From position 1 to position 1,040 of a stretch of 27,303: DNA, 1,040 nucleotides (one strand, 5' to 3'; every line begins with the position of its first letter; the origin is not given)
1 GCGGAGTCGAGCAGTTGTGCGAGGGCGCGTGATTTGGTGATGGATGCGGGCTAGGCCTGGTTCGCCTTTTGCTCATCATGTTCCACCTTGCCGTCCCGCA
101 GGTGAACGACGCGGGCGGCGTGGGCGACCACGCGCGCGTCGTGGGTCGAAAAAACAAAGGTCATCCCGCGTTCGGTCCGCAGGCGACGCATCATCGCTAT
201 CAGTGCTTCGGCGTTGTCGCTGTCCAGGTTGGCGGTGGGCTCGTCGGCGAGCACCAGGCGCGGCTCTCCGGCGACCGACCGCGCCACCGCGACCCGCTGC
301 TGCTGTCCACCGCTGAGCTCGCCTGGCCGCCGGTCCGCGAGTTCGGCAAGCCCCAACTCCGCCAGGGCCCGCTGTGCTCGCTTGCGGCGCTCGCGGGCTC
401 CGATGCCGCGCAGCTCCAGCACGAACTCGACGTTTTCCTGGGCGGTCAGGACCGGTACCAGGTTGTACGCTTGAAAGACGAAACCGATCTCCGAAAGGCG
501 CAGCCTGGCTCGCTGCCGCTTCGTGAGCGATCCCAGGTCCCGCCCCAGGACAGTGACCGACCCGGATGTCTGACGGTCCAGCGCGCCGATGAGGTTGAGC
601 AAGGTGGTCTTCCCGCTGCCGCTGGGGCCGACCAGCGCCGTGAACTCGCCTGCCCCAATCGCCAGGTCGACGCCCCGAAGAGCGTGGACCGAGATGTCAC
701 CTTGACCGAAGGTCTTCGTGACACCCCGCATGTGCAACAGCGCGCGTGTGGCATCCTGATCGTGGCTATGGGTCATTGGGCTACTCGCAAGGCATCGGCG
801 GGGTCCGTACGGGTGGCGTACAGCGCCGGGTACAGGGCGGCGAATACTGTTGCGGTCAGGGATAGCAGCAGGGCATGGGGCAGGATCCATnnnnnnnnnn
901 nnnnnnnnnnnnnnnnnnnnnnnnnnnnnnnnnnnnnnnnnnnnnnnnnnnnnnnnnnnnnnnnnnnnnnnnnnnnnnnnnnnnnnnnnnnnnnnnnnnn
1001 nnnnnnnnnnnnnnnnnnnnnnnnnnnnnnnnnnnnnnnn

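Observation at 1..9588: About 54-bp inverted repeats bracket a 9.5-kb block (exporter operon, murein hydrolase, FAH, LysR); the left copy runs off the window edge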

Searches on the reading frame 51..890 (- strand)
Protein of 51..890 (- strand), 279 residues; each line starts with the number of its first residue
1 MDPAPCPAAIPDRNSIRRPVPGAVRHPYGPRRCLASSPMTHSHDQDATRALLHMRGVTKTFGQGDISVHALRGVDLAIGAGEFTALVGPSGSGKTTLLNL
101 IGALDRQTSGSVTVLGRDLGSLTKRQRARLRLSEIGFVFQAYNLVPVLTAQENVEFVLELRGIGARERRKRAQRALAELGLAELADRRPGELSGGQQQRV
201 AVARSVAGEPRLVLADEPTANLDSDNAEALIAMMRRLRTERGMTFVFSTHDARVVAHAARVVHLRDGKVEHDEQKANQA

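Call 7: search_protein_families(library=pfam, proteins=[window:51-890:-])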
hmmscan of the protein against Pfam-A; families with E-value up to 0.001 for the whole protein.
window:51-890:- (279 aa): 6 families
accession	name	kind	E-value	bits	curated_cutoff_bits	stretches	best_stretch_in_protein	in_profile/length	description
PF00005.33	ABC_tran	-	5.9e-35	121.3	25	1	71-220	1-137/137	ABC transporter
PF13304.12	AAA_21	-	3.3e-09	37.7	27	1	83-119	1-40/304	AAA domain, putative AbiEii toxin, Type IV TA system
PF02463.25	SMC_N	-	2.1e-07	31.1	40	1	82-265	25-212/220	RecF/RecN/SMC N terminal domain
PF13191.12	AAA_16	-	0.0003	21.7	32.6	1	77-239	20-161/167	AAA ATPase domain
PF13481.12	AAA_25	-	0.00057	20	27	0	78-98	30-50/195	AAA domain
PF13401.12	AAA_22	-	0.00069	20.4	27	0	82-134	6-33/130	AAA domain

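Call 9: find_encoding_contigs(protein=window:51-890:-, flank=10000, max_places=6)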
Protein window:51-890:- (279 aa): no gene with exactly this product is on record in the collection.

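Call 13: find_encoding_contigs(protein=window:51-776:-, flank=10000, max_places=6)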
Protein window:51-776:- (241 aa): 7 contigs read that carry it; 6 places shown.
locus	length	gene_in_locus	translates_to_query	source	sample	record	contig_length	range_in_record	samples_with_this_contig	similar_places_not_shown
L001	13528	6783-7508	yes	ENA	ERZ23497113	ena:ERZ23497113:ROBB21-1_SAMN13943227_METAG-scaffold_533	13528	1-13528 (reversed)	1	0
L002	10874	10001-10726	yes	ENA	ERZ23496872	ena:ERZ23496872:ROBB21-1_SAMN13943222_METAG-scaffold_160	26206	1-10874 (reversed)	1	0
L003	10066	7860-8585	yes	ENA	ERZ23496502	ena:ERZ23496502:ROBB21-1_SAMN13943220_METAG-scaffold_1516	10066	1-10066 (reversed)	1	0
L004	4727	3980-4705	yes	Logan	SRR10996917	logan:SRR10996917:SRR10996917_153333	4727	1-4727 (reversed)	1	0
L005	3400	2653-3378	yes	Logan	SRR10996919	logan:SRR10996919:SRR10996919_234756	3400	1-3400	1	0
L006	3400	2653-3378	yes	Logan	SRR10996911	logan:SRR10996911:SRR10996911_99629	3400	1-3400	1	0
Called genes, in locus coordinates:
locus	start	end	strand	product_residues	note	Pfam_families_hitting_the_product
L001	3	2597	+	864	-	?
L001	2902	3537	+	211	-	PF00440:TetR_N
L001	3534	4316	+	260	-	PF17131:TP_0789-like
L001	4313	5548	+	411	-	PF12704:MacB_PCD, PF02687:FtsX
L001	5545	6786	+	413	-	PF12704:MacB_PCD, PF02687:FtsX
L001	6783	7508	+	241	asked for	PF00005:ABC_tran, PF02463:SMC_N (weak), PF13304:AAA_21 (faint)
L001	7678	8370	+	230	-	-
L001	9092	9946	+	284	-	-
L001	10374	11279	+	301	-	-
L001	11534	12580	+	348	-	-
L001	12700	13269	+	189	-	PF07638:Sigma70_ECF (weak), PF04542:Sigma70_r2, PF08281:Sigma70_r4_2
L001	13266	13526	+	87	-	?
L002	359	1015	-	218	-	-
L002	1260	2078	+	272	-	PF00126:HTH_1, PF03466:LysR_substrate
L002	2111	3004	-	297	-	PF01557:FAA_hydrolase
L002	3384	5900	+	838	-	PF03734:YkuD, PF03411:Peptidase_M74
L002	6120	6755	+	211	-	PF00440:TetR_N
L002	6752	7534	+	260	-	PF17131:TP_0789-like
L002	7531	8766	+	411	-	PF12704:MacB_PCD, PF02687:FtsX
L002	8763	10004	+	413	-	PF12704:MacB_PCD, PF02687:FtsX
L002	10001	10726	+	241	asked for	PF00005:ABC_tran, PF02463:SMC_N (weak), PF13304:AAA_21 (faint)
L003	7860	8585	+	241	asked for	PF00005:ABC_tran, PF02463:SMC_N (weak), PF13304:AAA_21 (faint)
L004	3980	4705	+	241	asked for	PF00005:ABC_tran, PF02463:SMC_N (weak), PF13304:AAA_21 (faint)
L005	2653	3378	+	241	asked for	PF00005:ABC_tran, PF02463:SMC_N (weak), PF13304:AAA_21 (faint)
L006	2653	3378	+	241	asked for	PF00005:ABC_tran, PF02463:SMC_N (weak), PF13304:AAA_21 (faint)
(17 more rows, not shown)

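Call 36: find_homologous_proteins(query=window:51-776:-, max_evalue=1e-60)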
Query window:51-776:- (241 aa): 7845 proteins with E <= 1e-60 among 8000 candidates; the best 120 are listed.
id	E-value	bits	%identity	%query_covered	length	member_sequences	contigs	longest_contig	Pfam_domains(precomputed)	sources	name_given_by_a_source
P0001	4.9e-146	502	100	100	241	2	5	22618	PF00005.34,PF02463.26,PF13304.13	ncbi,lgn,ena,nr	ncbi:MAG: ABC transporter ATP-binding protein [Myxococcales bacterium]|nr:ABC transporter ATP-bindin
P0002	2.2e-112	392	85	92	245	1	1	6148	PF00005.34,PF13401.13,PF02463.26,PF13304.13,PF13191.13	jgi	-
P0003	6.7e-112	390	82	95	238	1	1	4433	PF00005.34,PF13401.13,PF02463.26,PF13304.13,PF13191.13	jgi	-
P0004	8.1e-108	377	76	100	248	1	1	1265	PF00005.34,PF13401.13,PF02463.26,PF13304.13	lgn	-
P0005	3.1e-107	375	78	97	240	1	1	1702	PF00005.34,PF13401.13,PF02463.26,PF13304.13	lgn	-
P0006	7.1e-107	374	79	95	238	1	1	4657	PF00005.34,PF13401.13,PF02463.26,PF13304.13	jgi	jgi:putative ABC transport system ATP-binding protein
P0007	1.0e-106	374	78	96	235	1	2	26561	PF00005.34,PF02463.26,PF13304.13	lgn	-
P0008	6.1e-106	371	76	96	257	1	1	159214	PF00005.34,PF13401.13,PF02463.26,PF13304.13,PF13191.13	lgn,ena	-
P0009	6.4e-106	371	80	91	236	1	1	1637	PF00005.34,PF13401.13,PF02463.26,PF13304.13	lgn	-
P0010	1.9e-105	369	76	98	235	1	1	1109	PF00005.34,PF13401.13,PF02463.26,PF13304.13,PF13191.13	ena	-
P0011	8.2e-97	341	73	93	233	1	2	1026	PF00005.34,PF02463.26,PF13304.13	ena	-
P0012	3.8e-96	339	73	93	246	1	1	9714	PF00005.34,PF13401.13,PF02463.26,PF13304.13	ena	-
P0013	5.5e-96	338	74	92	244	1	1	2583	PF00005.34,PF13401.13,PF02463.26,PF13304.13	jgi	-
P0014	5.7e-96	338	73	93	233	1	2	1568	PF00005.34,PF02463.26,PF13304.13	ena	-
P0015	7.0e-96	338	73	93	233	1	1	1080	PF00005.34,PF02463.26,PF13304.13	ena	-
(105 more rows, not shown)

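Call 37: find_encoding_contigs(protein=P0008, flank=10000, max_places=2)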
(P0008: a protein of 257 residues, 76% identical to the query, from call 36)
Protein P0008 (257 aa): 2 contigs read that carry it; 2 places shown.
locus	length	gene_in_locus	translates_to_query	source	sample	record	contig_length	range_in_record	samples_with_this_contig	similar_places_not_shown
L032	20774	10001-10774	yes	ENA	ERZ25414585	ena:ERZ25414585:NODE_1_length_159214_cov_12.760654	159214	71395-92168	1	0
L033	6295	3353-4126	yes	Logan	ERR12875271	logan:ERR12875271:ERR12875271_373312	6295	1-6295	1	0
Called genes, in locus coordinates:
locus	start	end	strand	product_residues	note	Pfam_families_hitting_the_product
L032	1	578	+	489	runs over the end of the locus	-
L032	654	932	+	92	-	-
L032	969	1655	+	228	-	-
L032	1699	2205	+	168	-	-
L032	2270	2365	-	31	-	-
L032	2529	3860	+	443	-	PF25852:DUF6242_C (faint)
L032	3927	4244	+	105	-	PF00196:GerE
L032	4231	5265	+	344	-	PF00196:GerE, PF08281:Sigma70_r4_2 (weak)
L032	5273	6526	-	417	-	PF00155:Aminotran_1_2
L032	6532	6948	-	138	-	-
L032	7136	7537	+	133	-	PF17131:TP_0789-like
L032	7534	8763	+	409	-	PF12704:MacB_PCD, PF02687:FtsX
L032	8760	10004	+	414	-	PF12704:MacB_PCD, PF02687:FtsX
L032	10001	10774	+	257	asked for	PF00005:ABC_tran, PF02463:SMC_N (weak), PF13191:AAA_16 (weak), PF13304:AAA_21 (faint), PF13401:AAA_22 (weak)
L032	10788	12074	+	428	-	-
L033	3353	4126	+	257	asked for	PF00005:ABC_tran, PF02463:SMC_N (weak), PF13191:AAA_16 (weak), PF13304:AAA_21 (faint), PF13401:AAA_22 (weak)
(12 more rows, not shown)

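Call 38: find_encoding_contigs(protein=P0007, flank=10000, max_places=2)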
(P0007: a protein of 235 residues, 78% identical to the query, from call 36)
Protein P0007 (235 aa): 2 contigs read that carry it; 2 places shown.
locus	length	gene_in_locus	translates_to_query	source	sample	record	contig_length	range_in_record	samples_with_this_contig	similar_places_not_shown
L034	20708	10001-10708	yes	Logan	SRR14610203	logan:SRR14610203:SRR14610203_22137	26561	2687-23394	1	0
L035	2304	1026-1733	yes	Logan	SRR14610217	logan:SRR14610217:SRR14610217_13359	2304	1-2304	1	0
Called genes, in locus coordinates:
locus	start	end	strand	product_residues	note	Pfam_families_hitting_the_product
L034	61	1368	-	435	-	PF00668:Condensation, PF16911:PapA_C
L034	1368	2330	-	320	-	PF00106:adh_short, PF08659:KR (weak), PF13561:adh_short_C2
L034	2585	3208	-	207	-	PF07638:Sigma70_ECF, PF04542:Sigma70_r2, PF04545:Sigma70_r4 (weak), PF08281:Sigma70_r4_2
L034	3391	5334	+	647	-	-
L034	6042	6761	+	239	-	PF00440:TetR_N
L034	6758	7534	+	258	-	PF17131:TP_0789-like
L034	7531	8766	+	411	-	PF12704:MacB_PCD, PF02687:FtsX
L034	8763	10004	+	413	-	PF12704:MacB_PCD, PF02687:FtsX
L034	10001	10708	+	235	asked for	PF02463:SMC_N (weak), PF00005:ABC_tran, PF13304:AAA_21 (weak)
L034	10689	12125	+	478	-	-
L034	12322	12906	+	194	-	-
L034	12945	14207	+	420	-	PF01476:LysM (weak), PF03411:Peptidase_M74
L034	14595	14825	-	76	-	-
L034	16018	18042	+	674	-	PF13424:TPR_12 (faint)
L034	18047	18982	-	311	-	PF26550:Tricorn_2nd (faint), PF07676:PD40 (faint)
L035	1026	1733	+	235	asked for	PF02463:SMC_N (weak), PF00005:ABC_tran, PF13304:AAA_21 (weak)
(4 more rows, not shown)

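Call 39: find_encoding_contigs(protein=P0002, flank=10000, max_places=2)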
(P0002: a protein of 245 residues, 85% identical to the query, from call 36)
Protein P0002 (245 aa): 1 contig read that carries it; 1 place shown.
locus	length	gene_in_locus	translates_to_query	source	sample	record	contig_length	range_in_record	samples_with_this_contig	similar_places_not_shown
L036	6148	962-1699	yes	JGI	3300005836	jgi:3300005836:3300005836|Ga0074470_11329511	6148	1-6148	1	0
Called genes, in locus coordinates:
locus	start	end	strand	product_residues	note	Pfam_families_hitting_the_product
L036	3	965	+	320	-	?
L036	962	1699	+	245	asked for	PF00005:ABC_tran, PF02463:SMC_N (faint), PF13191:AAA_16 (weak), PF13401:AAA_22 (weak), PF13304:AAA_21 (faint)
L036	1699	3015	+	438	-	-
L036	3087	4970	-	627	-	PF08448:PAS_4, PF00989:PAS, PF08448:PAS_4, PF13426:PAS_9, PF24820:Diguanyl_cycl_sensor (weak), PF00512:HisKA (weak), PF02518:HATPase_c, PF00072:Response_reg, +1 more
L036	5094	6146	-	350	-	?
